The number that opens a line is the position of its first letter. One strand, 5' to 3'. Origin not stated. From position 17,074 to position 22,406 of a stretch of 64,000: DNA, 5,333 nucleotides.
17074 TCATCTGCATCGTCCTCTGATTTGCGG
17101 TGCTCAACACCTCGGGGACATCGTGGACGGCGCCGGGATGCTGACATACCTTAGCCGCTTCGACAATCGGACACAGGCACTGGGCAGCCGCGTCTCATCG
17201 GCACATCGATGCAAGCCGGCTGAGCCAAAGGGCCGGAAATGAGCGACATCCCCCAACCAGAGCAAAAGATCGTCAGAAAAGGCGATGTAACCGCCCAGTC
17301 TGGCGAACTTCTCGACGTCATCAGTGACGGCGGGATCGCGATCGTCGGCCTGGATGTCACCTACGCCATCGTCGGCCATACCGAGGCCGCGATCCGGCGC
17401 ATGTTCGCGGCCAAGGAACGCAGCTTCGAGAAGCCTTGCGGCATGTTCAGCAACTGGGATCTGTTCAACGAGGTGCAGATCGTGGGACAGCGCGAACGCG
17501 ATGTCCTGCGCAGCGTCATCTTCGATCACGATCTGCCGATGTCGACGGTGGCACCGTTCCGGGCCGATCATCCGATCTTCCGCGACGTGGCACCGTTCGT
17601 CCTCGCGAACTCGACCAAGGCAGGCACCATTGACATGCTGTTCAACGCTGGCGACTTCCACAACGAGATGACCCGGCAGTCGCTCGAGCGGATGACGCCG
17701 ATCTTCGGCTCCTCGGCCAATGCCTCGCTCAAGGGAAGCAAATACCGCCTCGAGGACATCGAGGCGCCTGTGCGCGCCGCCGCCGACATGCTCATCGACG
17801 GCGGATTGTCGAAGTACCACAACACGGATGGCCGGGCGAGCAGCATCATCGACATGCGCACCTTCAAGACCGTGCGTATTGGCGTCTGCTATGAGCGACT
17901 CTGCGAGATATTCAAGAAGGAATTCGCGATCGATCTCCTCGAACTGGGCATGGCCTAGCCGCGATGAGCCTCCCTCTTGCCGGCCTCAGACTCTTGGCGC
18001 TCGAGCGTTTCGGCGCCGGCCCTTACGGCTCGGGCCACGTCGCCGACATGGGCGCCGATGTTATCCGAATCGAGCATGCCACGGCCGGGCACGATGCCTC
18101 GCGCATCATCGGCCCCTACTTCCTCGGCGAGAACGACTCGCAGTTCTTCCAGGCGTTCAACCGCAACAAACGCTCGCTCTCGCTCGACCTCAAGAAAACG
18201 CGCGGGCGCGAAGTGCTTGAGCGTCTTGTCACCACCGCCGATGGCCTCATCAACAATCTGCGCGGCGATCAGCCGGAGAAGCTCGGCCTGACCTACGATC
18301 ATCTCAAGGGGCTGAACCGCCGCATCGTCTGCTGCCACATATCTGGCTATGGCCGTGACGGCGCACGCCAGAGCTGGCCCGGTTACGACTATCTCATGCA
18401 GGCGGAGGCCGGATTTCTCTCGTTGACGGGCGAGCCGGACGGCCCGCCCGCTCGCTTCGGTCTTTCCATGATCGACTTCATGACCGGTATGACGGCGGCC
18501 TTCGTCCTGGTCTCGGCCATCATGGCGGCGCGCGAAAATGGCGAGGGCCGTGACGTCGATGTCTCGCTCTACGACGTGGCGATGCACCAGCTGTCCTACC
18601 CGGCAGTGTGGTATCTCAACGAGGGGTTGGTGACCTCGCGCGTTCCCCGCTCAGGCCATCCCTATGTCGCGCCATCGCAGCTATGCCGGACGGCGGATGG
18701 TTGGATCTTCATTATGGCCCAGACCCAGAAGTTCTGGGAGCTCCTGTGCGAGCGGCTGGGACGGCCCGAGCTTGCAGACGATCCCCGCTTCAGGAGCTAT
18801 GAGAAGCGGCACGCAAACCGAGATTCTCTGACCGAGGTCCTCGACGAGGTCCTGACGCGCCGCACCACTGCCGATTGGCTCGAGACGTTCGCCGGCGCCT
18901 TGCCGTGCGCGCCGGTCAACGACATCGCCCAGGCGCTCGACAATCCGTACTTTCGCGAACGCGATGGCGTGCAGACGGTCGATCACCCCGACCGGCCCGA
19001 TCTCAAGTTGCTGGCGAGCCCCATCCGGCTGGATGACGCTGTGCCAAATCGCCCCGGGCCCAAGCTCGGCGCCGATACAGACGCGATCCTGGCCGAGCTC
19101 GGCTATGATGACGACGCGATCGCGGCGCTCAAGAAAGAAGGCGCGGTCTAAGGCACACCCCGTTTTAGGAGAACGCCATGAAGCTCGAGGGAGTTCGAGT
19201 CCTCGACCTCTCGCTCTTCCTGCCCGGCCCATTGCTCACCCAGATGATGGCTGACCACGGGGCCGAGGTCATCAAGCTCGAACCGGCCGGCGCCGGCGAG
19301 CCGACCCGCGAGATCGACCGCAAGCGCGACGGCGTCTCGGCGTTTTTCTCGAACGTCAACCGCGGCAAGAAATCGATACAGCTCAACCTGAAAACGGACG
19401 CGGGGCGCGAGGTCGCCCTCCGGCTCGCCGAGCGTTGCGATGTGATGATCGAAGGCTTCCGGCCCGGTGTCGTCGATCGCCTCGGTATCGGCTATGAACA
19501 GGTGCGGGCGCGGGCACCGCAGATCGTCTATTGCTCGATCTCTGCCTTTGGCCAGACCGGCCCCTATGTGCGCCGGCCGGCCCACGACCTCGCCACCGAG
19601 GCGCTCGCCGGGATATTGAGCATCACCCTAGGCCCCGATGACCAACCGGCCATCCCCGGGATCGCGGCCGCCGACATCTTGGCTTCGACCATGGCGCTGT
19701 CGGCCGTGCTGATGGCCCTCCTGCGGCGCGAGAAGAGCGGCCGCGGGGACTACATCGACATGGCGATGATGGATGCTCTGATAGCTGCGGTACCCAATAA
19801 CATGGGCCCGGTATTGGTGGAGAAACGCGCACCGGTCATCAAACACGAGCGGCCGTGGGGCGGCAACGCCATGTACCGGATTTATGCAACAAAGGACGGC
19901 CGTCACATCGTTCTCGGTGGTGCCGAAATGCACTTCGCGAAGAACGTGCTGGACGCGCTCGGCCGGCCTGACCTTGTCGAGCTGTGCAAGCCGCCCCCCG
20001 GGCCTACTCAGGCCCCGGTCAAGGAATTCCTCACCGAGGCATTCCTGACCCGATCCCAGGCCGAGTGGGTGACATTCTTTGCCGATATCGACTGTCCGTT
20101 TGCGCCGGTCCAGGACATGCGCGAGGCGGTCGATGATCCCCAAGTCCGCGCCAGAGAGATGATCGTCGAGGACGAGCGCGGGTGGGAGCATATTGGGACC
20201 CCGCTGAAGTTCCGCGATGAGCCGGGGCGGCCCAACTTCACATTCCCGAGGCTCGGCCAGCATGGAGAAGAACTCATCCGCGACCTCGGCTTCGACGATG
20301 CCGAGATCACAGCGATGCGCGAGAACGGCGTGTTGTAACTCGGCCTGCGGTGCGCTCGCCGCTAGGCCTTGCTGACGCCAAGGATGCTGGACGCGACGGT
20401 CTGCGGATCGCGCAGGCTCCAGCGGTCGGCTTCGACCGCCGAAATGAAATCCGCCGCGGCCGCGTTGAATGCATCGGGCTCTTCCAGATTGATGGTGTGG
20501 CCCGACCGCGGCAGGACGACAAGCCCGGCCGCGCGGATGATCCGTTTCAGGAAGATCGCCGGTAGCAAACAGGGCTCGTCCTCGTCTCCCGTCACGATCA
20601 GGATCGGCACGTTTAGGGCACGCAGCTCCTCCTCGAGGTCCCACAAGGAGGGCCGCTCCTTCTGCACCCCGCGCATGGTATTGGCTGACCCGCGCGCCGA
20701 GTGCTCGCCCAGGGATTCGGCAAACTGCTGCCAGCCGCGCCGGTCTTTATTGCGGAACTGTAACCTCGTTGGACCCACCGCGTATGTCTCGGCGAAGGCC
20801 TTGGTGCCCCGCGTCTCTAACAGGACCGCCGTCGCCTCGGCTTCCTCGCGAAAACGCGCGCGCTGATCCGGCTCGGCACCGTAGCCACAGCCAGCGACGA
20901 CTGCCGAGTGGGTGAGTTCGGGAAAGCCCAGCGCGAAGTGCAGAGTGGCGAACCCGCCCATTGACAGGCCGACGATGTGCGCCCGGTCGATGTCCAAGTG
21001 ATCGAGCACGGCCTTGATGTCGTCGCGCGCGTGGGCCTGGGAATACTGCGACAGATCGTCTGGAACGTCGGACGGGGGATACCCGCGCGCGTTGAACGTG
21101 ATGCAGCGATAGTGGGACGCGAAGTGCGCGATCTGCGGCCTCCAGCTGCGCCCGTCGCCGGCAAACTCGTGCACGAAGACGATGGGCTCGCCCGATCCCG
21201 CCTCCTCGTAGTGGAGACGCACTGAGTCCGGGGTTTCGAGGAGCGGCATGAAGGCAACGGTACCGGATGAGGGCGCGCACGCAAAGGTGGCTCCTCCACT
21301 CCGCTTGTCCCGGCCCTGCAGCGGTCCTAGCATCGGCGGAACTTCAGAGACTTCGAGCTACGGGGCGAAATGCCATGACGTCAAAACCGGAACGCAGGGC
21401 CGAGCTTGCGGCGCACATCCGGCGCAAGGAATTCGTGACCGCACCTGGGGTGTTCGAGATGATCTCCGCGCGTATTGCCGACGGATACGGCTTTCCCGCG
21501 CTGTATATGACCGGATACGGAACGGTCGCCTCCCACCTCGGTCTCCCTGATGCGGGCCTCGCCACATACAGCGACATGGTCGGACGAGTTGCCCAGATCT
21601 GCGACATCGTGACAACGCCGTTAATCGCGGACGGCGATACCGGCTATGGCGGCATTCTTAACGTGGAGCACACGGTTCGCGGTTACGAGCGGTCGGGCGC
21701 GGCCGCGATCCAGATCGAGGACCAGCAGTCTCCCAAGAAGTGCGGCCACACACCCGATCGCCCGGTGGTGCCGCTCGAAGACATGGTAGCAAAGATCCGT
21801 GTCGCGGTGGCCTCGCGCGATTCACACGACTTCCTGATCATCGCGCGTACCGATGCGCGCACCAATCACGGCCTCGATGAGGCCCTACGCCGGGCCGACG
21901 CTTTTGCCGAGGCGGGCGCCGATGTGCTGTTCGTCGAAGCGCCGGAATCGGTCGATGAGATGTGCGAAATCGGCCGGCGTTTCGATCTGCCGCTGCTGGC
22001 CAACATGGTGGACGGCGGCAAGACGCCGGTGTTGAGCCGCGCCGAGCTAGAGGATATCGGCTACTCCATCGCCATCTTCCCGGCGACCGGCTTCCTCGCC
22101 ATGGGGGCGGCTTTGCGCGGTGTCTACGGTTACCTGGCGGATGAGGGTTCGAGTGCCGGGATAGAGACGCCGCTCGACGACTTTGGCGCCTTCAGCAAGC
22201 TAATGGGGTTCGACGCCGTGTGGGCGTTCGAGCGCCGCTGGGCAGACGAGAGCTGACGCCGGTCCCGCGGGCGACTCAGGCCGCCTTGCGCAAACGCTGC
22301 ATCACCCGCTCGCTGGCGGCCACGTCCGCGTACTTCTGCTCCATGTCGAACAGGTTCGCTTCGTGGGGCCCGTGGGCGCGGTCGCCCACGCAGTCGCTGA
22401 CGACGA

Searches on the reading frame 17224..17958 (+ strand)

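Call 30: search_protein_families(library=pfam, proteins=[window:17224-17958:+], max_evalue=0.00001)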
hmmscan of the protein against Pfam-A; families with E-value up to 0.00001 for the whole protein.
window:17224-17958:+ (244 aa): 1 family
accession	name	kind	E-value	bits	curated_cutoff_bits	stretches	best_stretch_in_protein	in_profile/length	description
PF01300.24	Sua5_yciO_yrdC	-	3.2e-07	30.5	25.1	1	32-218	2-176/178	Telomere recombination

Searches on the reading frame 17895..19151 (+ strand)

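Call 30: search_protein_families(library=pfam, proteins=[window:17895-19151:+], max_evalue=0.00001)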
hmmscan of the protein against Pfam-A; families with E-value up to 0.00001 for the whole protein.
window:17895-19151:+ (418 aa): 1 family
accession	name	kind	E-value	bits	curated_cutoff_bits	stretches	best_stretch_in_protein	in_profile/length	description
PF02515.22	CoA_transf_3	-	2.2e-112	376.2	23.3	1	28-395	1-366/366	CoA-transferase family III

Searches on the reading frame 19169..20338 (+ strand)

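Call 30: search_protein_families(library=pfam, proteins=[window:19169-20338:+], max_evalue=0.00001)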
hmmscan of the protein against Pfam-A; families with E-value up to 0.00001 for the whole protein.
window:19169-20338:+ (389 aa): 1 family
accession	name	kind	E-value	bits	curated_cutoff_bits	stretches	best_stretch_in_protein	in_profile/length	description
PF02515.22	CoA_transf_3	-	1.2e-104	350.8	23.3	1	6-365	1-365/366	CoA-transferase family III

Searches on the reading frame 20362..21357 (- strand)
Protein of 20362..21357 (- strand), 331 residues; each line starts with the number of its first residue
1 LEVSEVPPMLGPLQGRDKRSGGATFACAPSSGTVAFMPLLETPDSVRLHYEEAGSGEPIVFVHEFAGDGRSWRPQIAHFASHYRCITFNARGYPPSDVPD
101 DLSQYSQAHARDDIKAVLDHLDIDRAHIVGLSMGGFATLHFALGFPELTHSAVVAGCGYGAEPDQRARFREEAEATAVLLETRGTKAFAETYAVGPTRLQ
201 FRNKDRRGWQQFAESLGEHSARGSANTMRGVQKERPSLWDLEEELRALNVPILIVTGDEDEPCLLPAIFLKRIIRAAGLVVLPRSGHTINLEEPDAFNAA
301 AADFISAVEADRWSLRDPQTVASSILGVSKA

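Call 30: search_protein_families(library=pfam, proteins=[window:20362-21357:-], max_evalue=0.00001)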
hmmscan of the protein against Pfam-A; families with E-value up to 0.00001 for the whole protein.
window:20362-21357:- (331 aa): 2 families
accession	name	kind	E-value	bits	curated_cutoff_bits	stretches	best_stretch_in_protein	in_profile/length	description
PF00561.26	Abhydrolase_1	-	2.1e-21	77.2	25.8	1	58-293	2-244/245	alpha/beta hydrolase fold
PF12697.13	Abhydrolase_6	-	3.1e-20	74.2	26.3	1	59-300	1-217/217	Alpha/beta hydrolase family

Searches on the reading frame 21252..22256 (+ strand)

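Call 30: search_protein_families(library=pfam, proteins=[window:21252-22256:+], max_evalue=0.00001)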
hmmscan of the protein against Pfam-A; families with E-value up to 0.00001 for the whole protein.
window:21252-22256:+ (334 aa): 2 families
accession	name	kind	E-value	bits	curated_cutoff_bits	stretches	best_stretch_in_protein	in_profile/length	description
PF13714.12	PEP_mutase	-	4.7e-43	147.9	31.5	1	58-286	7-230/240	Phosphoenolpyruvate phosphomutase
PF00463.27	ICL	-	6.4e-14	51.8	26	1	121-206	149-237/526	Isocitrate lyase family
